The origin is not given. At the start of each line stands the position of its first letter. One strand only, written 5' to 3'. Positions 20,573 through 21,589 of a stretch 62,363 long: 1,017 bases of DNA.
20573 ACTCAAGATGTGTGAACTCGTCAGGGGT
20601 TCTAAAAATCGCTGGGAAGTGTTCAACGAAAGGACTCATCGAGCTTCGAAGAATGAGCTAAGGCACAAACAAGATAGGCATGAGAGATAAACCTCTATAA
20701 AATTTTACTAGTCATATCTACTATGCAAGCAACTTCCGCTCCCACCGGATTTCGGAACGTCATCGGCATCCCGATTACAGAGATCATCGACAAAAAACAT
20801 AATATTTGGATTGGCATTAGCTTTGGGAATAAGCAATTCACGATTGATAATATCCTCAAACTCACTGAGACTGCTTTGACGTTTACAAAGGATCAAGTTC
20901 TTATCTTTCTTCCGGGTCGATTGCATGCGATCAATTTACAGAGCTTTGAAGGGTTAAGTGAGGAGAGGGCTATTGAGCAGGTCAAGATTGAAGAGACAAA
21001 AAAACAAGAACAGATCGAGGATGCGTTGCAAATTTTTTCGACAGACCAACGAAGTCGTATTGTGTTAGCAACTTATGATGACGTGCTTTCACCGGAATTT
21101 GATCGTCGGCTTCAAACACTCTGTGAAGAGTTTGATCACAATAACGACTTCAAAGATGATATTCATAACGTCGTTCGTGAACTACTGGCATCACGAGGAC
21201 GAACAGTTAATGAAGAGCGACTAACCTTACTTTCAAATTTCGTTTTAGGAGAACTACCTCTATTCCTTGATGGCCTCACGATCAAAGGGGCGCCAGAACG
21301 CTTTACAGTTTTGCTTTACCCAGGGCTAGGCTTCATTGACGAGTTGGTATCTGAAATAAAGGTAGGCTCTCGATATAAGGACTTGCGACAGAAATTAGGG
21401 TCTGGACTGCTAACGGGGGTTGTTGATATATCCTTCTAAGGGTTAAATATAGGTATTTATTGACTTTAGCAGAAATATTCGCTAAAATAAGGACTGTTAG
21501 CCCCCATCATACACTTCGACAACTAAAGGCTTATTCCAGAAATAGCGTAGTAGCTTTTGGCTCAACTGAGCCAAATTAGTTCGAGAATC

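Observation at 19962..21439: Cyclodipeptide synthase-like gene with an adjacent flavoprotein in an orphan island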

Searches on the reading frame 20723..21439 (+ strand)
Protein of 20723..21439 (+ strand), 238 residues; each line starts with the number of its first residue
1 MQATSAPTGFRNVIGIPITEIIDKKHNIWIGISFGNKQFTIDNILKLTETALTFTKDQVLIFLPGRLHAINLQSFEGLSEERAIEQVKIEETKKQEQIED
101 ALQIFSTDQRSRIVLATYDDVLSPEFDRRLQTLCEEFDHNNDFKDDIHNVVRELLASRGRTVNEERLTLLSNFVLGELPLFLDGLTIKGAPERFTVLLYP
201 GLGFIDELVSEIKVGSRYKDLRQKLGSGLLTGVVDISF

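Call 4: search_protein_families(library=pfam, proteins=[window:20723-21439:+], max_evalue=1)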
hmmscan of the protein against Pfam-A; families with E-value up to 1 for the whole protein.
window:20723-21439:+ (238 aa): 3 families
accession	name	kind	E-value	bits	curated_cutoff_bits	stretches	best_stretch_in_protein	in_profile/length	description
PF16715.11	CDPS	-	1.4e-15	58.1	27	1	20-202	12-193/220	Cyclodipeptide synthase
PF00271.37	Helicase_C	-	0.094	13.4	23.5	1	52-117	11-72/110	Helicase conserved C-terminal domain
PF14059.11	DUF4251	-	0.14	12.6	27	1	50-112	41-104/133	Domain of unknown function (DUF4251)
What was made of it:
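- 20723..21439 (+): Cyclodipeptide synthase, XYP subfamily, 238 aa. Ser33, Glu177 and Tyr199-Pro200 are present; Phe173 and Gly65-Arg66 are atypical. Pfam CDPS 58.1 bits against 27 (call 4).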

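Call 5: search_protein_families(library=ncbifam, proteins=[window:20723-21439:+], max_evalue=1)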
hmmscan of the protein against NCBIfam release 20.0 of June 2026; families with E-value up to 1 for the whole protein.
window:20723-21439:+ (238 aa): 6 families
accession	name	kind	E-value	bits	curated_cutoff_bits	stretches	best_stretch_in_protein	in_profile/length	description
TIGR04539.1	tRNA_cyclodipep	subfamily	2.6e-21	76.2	45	1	19-201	11-192/220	tRNA-dependent cyclodipeptide synthase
NF052540.1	CydityrSynMycb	equivalog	7.6e-07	29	300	1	23-192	17-187/223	cyclodityrosine synthase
NF004684.0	PRK06027.1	subfamily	0.003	17.3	223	1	85-132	141-188/286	formyltetrahydrofolate deformylase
NF004113.0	PRK05602.1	equivalog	0.037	13.6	208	1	82-123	131-172/211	RNA polymerase sigma factor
NF009172.0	PRK12519.1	subfamily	0.04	13.5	222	1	78-131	117-168/194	RNA polymerase sigma factor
TIGR00655.1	PurU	equivalog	0.091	12.4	285.95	1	86-131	137-182/280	formyltetrahydrofolate deformylase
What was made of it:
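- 20723..21439 (+): TIGR04539 76.2 bits against 45 (call 5).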

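Call 6: search_solved_structures(query=window:20723-21439:+, max_evalue=10, show_alignments=3)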
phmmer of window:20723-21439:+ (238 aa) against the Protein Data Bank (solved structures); distinct sequences matched with E-value up to 10: 25.
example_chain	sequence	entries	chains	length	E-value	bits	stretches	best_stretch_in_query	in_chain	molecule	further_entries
7qat_A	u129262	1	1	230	1.2e-27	99.9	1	19-223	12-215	Cyclodipeptide synthase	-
7qay_A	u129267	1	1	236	4.7e-27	98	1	19-223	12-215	Cyclodipeptide synthase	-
7qaq_A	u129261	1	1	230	5.7e-27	97.7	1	19-223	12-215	Cyclodipeptide synthase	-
7qaw_A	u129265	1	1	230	8.2e-27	97.2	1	19-223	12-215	Cyclodipeptide synthase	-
7qau_A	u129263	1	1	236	8.6e-27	97.1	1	19-223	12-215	Cyclodipeptide synthase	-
7qb8_A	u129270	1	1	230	1.1e-26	96.8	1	19-223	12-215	Cyclodipeptide synthase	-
7qax_A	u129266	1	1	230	2.8e-26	95.5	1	19-223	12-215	Cyclodipeptide synthase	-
6ez3_A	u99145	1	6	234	0.00011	24.8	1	20-192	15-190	Cyclo(L-leucyl-L-leucyl) synthase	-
6ztu_A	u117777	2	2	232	0.00029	23.5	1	21-198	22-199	Cyclodipeptide synthase, BtCDPS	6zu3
3oqv_A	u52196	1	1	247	0.00044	22.9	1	21-192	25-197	AlbC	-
3oqh_A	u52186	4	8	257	0.001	21.7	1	19-199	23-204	Putative uncharacterized protein yvmC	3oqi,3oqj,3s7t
7azu_A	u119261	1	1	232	0.002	20.7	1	21-198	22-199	Cyclodipeptide synthase, BtCDPS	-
4q24_A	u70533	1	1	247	0.0022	20.6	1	21-192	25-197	Cyclo(L-leucyl-L-phenylalanyl) synthase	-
3lou_A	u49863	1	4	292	0.58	12.7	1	91-137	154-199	Formyltetrahydrofolate deformylase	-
9fd3_A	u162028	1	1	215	0.74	12.3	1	82-167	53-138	SAM-dependent methyltransferase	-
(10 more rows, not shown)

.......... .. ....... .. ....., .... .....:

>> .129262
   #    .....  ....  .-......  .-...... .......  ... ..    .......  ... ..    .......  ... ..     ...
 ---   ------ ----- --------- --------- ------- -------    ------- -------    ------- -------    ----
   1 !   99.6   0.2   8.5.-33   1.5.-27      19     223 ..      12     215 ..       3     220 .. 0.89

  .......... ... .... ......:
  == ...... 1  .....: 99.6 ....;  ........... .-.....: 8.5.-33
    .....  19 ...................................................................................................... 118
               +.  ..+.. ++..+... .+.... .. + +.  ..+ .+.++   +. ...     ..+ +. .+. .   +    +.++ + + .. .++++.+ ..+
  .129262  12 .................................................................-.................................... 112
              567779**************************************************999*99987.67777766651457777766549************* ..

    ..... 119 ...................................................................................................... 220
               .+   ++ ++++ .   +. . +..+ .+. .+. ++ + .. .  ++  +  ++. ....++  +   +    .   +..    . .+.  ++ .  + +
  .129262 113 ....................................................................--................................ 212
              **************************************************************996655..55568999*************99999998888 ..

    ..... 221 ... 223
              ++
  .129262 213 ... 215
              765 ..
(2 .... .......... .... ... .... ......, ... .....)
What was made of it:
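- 20723..21439 (+): ParcuCDPS phmmer E 1e-27 (call 6).
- Closest known: ParcuCDPS. Same: Best sequence match among solved structures, E about 1e-27 (call 6).
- Checked: TIGR04539 gives 76.2 bits against a cut-off of 45 (call 5). phmmer to solved CDPS chains gives E about 1e-27 (call 6).
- Sequence matches to solved CDPS chains, best ParcuCDPS (call 6).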

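Call 9: find_homologous_proteins(query=window:20723-21439:+)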
Query window:20723-21439:+ (238 aa): 2 proteins with E <= 0.001 among 844 candidates.
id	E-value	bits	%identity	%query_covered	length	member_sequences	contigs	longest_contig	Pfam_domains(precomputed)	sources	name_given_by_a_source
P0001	2.5e-150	516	100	100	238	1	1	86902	PF16715.12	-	-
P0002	1.2e-132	458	90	100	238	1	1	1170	PF16715.12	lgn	-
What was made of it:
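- Tried and rejected: On the CDPS it found only itself and one 90% relative (call 9).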

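Call 19: search_protein_representatives(protein=window:20723-21439:+)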
Query: 238 residues. Proteins with E-value up to 0.001 (for the whole library): 222; up to 1e-10: 120; up to 1e-30: 7. The best 150 are listed.
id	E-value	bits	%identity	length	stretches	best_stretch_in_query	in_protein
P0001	7.9e-151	515.9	100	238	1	1-238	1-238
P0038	3.1e-45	170.6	36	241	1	14-238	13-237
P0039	2.7e-40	154.4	38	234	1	13-238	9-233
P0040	1.7e-37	145.3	39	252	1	13-238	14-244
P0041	6.0e-36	140.2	35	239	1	10-236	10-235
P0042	1.5e-32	129.1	34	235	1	14-224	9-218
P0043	9.3e-31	123.2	33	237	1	12-236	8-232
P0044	1.3e-30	122.8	36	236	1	14-235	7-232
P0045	7.0e-30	120.4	31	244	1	11-225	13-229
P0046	7.1e-30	120.4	37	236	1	15-233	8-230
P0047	8.1e-30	120.2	34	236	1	12-235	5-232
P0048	1.1e-28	116.5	32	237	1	20-227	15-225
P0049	1.9e-28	115.7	33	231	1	17-227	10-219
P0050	3.7e-27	111.5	33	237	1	19-225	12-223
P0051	4.3e-27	111.3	33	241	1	15-226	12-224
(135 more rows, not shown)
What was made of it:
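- Tried and rejected: The exhaustive HMMER search was needed (call 19).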

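Call 22: find_encoding_contigs(protein=P0038, flank=5000, max_places=3)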
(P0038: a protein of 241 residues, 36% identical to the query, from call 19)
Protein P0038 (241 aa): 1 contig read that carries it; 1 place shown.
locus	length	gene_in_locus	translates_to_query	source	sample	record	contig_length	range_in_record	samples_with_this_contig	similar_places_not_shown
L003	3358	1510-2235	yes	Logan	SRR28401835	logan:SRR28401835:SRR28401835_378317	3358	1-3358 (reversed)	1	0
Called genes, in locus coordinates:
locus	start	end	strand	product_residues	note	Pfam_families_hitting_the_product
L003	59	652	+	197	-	PF00406:ADK, PF13207:AAA_17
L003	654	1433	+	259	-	PF00557:Peptidase_M24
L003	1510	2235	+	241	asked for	PF16715:CDPS (weak)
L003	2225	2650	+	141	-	PF13527:Acetyltransf_9 (faint), PF00583:Acetyltransf_1, PF13508:Acetyltransf_7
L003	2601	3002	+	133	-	PF05635:23S_rRNA_IVP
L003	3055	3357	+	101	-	?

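Call 23: find_encoding_contigs(protein=P0002, flank=5000, max_places=3)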
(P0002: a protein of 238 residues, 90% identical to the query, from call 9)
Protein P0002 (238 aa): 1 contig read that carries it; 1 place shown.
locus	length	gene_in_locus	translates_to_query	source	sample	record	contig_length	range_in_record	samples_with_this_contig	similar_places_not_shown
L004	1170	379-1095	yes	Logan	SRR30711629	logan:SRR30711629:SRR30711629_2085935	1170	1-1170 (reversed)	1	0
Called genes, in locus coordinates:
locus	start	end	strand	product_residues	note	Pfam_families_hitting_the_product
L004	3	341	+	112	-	?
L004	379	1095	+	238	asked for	PF16715:CDPS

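Call 28: find_related_loci(query=A2, collection=genome_contigs, flank=6000)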
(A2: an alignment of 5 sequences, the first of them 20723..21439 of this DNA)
Query A2 (238 aa) in genome_contigs; peptide patterns used: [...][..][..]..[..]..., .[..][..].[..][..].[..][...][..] (x = any residue, [..] = any of these).
159 stretches matched a pattern; 7 encode a relative of the query (tblastn E <= 1e-3); 7 distinct loci.
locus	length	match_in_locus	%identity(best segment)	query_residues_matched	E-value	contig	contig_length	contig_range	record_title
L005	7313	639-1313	38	11-236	1e-53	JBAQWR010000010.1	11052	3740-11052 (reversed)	MAG: Minisyncoccia bacterium isolate MFD03282_ilm_asm_bin15 k127_64063, whole genome shotgun sequence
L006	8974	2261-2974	35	1-238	8e-47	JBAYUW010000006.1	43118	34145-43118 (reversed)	MAG: Candidatus Paceibacterota bacterium isolate SO_2016_LW3_45 scaffold01304_LW162_2016, whole genome shotgun sequence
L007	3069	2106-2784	36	14-238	4e-40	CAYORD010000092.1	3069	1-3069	MAG TPA_asm: uncultured Candidatus Saccharibacteria bacterium isolate SRP269290_co4_246 genome assembly, contig: NODE_43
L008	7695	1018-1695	37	14-235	9e-35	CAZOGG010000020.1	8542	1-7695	MAG TPA_asm: uncultured Candidatus Saccharibacteria bacterium isolate SRP286056_co3_452 genome assembly, contig: NODE_10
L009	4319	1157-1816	31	20-235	4e-29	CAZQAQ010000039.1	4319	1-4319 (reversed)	MAG TPA_asm: uncultured Candidatus Saccharibacteria bacterium isolate SRP278252_co1_120 genome assembly, contig: NODE_41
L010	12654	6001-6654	30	11-226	6e-27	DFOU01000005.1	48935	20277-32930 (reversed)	MAG TPA_asm: Patescibacteria group bacterium UBA3533 UBA3533_contig_3321, whole genome shotgun sequence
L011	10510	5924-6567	38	15-237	6e-32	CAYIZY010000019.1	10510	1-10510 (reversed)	MAG TPA_asm: uncultured Candidatus Saccharibacteria bacterium isolate ERP119705_co9_47 genome assembly, contig: NODE_851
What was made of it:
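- All 7 relatives recovered from species-representative genomes are Patescibacteria MAGs: Minisyncoccia, Paceibacterota, Saccharibacteria and UBA3533 (call 28).
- Tried and rejected: It was repeated with 5 sequences (call 28).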

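Call 31: search_protein_families(library=pfam, proteins=[L005:161-607:+, L005:1699-2055:+, L006:1584-2237:+, L006:3010-3285:+, L006:3342-3734:+, L007:640-2073:+, L008:428-808:+, L008:1761-2555:+, L008:2621-3166:+, L009:385-930:+], max_evalue=0.01)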
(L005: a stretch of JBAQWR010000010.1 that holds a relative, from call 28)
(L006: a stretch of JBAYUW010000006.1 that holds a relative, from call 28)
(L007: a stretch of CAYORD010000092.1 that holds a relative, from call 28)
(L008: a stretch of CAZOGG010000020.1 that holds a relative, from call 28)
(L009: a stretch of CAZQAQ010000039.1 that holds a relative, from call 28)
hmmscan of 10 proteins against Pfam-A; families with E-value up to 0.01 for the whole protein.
L005:161-607:+ (148 aa): 5 families
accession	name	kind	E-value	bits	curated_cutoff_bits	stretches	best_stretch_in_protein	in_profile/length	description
PF00583.31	Acetyltransf_1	-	1.6e-12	48.2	20.7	1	30-133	15-116/116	Acetyltransferase (GNAT) family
PF13508.13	Acetyltransf_7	-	1e-09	39.1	27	1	50-134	4-83/84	Acetyltransferase (GNAT) domain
PF13673.13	Acetyltransf_10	-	3.8e-07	30.6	23.6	1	30-134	12-108/128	Acetyltransferase (GNAT) domain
PF14542.12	Acetyltransf_CG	-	0.00046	20.7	30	1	57-110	6-59/80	GCN5-related N-acetyl-transferase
PF12568.14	PanZ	-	0.0036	17.2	22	1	39-134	29-121/128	Acetyltransferase (GNAT) domain, PanZ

L005:1699-2055:+ (118 aa): 0 families

L006:1584-2237:+ (217 aa): 2 families
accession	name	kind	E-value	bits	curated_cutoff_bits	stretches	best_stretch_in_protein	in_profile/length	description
PF03575.23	Peptidase_S51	-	1.1e-35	123.6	23.9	1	3-207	1-205/206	Peptidase family S51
PF04230.19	PS_pyruv_trans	-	0.0041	17.5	25.3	1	51-136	39-115/280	Polysaccharide pyruvyl transferase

L006:3010-3285:+ (91 aa): 2 families
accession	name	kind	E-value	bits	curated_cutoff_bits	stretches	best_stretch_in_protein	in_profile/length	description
PF12961.13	DUF3850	-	2.1e-17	63.5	22.9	1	5-64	3-62/77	Domain of unknown function (DUF3850)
PF04266.20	ASCH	-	0.0002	22.4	21.2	1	8-78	3-69/103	ASCH domain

L006:3342-3734:+ (130 aa): 3 families
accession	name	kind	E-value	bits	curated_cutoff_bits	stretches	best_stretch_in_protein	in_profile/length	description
PF00543.27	P-II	-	0.0045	17.7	25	1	5-88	4-77/102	Nitrogen regulatory protein P-II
PF01709.26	Transcrip_reg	-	0.0064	16.7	27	0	17-106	32-132/160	TACO1/YebC second and third domain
PF03091.20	CutA1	-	0.0091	16.2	22.4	0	59-103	43-87/99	CutA1 divalent ion tolerance protein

L007:640-2073:+ (477 aa): 4 families
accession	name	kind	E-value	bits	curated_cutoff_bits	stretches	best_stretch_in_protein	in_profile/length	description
PF00534.26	Glycos_transf_1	-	4.5e-16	59.3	26.4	1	340-454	65-171/172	Glycosyl transferases group 1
PF13692.12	Glyco_trans_1_4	-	1.1e-13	52.1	27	1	342-441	54-142/142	Glycosyl transferases group 1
PF13524.12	Glyco_trans_1_2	-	5.8e-08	33.2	25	1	340-469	27-142/144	Glycosyl transferase-like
PF13439.12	Glyco_transf_4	-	0.00013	22.5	28.5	1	173-287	62-168/170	Glycosyltransferase Family 4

L008:428-808:+ (126 aa): 0 families

L008:1761-2555:+ (264 aa): 1 family
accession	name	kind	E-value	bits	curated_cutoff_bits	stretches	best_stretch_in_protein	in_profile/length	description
PF21294.4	Polysacc_lyase_14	-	6.7e-40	137.5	27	1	44-257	5-215/215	Polysaccharide lyase 14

L008:2621-3166:+ (181 aa): 1 family
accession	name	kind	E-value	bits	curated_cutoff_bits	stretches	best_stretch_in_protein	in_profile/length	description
PF01966.28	HD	-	1.4e-08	35.4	22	1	25-115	4-114/116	HD domain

L009:385-930:+ (181 aa): 0 families

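Call 32: search_protein_families(library=pfam, proteins=[L009:1886-2350:+, L009:2387-2875:+, L010:5420-5995:+, L010:4161-5423:+, L010:6732-7508:-, L011:4446-5681:+, L011:6633-7145:+, L011:3024-4424:+, L006:913-1518:+, L003:2219-2650:+], max_evalue=0.01)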
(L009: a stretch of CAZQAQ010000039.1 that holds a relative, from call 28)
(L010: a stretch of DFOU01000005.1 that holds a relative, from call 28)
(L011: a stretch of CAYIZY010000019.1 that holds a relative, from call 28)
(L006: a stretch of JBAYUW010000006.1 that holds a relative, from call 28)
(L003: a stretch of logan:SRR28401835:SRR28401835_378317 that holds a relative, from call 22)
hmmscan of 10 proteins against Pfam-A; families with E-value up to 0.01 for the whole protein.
L009:1886-2350:+ (154 aa): 0 families

L009:2387-2875:+ (162 aa): 0 families

L010:5420-5995:+ (191 aa): 3 families
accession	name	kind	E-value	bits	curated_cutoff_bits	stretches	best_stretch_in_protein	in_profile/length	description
PF13482.12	RNase_H_2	-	5.1e-11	43.2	22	1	5-152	2-163/165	RNase_H superfamily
PF10108.15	DNA_pol_B_exo2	-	1.7e-07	31.6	24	1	88-146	106-166/213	Predicted 3'-5' exonuclease related to the exonuclease domain of PolB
PF01612.26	DNA_pol_A_exo1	-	0.0048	17.2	23.6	1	2-151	21-166/173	3'-5' exonuclease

L010:4161-5423:+ (420 aa): 4 families
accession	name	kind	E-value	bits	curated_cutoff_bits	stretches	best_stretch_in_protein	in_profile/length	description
PF13393.11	tRNA-synt_His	-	6.1e-50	170.6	25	1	10-306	1-303/308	Histidyl-tRNA synthetase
PF03129.25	HGTP_anticodon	-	2.5e-14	53.6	21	1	332-418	4-93/94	Anticodon binding domain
PF00587.30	tRNA-synt_2b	-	2.2e-11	44.6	29.3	1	66-191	1-125/179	tRNA synthetase class II core domain (G, H, P, S and T)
PF01409.25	tRNA-synt_2d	-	2.5e-05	24.3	19.8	1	23-131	20-133/246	tRNA synthetases class II core domain (F)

L010:6732-7508:- (258 aa): 2 families
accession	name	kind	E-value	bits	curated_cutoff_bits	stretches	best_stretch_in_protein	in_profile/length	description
PF03372.29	Exo_endo_phos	-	1.9e-12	47.8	24.5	1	13-249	1-225/225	Endonuclease/Exonuclease/phosphatase family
PF09302.16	XLF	-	0.0038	18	24.6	1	118-167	2-54/115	XLF N-terminal domain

L011:4446-5681:+ (411 aa): 4 families
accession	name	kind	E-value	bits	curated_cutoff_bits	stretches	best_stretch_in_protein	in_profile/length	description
PF01551.29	Peptidase_M23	-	2.3e-29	101.8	28.7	1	292-384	3-89/96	Peptidase family M23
PF11932.13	DUF3450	-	0.00076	19.3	32.6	1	21-124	7-110/241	Protein of unknown function (DUF3450)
PF15905.10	HMMR_N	-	0.003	17.5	30.1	1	24-143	186-308/330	Hyaluronan mediated motility receptor N-terminal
PF12795.12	MscS_porin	-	0.0048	17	34.4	1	23-111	113-202/238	Mechanosensitive ion channel porin domain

L011:6633-7145:+ (170 aa): 1 family
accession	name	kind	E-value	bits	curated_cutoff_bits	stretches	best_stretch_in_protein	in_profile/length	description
PF00961.24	LAGLIDADG_1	-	6.1e-22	78.9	23.1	1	9-114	1-102/102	LAGLIDADG endonuclease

L011:3024-4424:+ (466 aa): 2 families
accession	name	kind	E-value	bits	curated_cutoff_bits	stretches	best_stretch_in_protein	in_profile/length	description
PF00749.27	tRNA-synt_1c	-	4.7e-104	348.1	23.4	1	2-324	1-314/314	tRNA synthetases class I (E and Q), catalytic domain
PF19269.4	Anticodon_2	-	6e-18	66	23.6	1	340-461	7-141/141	Anticodon binding domain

L006:913-1518:+ (201 aa): 1 family
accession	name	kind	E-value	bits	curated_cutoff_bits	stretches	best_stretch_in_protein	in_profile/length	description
PF00300.27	His_Phos_1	-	2.8e-41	141.8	21.7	1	3-163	1-162/194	Histidine phosphatase superfamily (branch 1)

L003:2219-2650:+ (143 aa): 5 families
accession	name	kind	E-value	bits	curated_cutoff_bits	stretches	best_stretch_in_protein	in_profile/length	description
PF00583.31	Acetyltransf_1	-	4.1e-11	43.6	20.7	1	35-113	16-98/116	Acetyltransferase (GNAT) family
PF13508.13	Acetyltransf_7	-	1.1e-08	35.7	27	1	49-130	3-82/84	Acetyltransferase (GNAT) domain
PF13527.13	Acetyltransf_9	-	7e-06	26.5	25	1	4-130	1-124/127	Acetyltransferase (GNAT) domain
PF13673.13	Acetyltransf_10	-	1.7e-05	25.2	23.6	1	34-109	16-86/128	Acetyltransferase (GNAT) domain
PF14542.12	Acetyltransf_CG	-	0.0014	19.2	30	1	57-108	8-58/80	GCN5-related N-acetyl-transferase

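Call 36: search_protein_families(library=padloc, proteins=[window:20723-21439:+], max_evalue=0.01)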
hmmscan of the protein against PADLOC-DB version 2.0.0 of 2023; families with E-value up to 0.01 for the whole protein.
window:20723-21439:+ (238 aa): 0 families

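Call 51: predict_structure(alignment_id=A3)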
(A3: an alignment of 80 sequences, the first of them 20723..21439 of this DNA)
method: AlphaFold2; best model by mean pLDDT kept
length: 238 residues; sequences in the alignment: 80
mean_pLDDT: 96.0   pTM: 0.91
mean pLDDT of the five models: 96.0, 95.6, 95.3, 95.1, 94.8
residues with pLDDT >= 90: 226; 70-90: 9; 50-70: 1; < 50: 2
segments of 3 or more residues with pLDDT < 50: none
pLDDT, mean of each block of 10 residues (from residue 1): 76 96 98 96 98 98 98 97 98 98 98 98 96 98 98 96 97 98 96 97 95 95 93 96
secondary structure, 60 per line:
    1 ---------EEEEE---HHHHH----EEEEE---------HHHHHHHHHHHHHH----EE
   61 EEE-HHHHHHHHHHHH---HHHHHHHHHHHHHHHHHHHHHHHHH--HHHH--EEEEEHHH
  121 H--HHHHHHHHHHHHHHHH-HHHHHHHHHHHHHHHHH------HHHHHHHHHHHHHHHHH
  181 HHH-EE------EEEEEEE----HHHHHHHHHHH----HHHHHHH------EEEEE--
elements in order: E10-14 H18-22 E27-31 H41-54 E59-63 H65-76 H80-104 H107-110 E113-117 H118-121 H124-139 H141-157 H164-183 E193-199 H204-214 H219-225 E232-236
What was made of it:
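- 20723..21439 (+): AF2 pLDDT 96 (call 51).
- On Cyclodipeptide synthase (PF16715 / TIGR04539): AF2 pLDDT 96, pTM 0.91 (call 51).
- The model is very confident (call 51).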

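Call 53: find_related_loci(query=A2, collection=metagenome_contigs, flank=4000)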
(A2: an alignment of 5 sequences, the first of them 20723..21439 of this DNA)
Query A2 (238 aa) in metagenome_contigs; peptide patterns used: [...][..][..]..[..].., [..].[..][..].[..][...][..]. (x = any residue, [..] = any of these).
596 stretches matched a pattern; 8 encode a relative of the query (tblastn E <= 1e-3); 8 distinct loci.
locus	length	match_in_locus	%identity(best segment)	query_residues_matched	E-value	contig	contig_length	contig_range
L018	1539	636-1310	37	11-236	2e-53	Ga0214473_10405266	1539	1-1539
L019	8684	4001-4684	35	11-238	2e-47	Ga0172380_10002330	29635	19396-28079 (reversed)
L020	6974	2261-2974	35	1-238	6e-47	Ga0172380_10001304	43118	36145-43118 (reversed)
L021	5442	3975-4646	36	15-238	3e-46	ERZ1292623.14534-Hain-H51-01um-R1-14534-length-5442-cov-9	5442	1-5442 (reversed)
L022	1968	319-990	35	15-238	9e-45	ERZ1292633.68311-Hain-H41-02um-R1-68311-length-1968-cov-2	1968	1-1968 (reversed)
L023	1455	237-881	36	14-235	5e-43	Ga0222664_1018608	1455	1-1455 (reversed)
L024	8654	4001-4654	30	11-226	5e-27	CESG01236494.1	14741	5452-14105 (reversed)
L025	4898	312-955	38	15-237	5e-32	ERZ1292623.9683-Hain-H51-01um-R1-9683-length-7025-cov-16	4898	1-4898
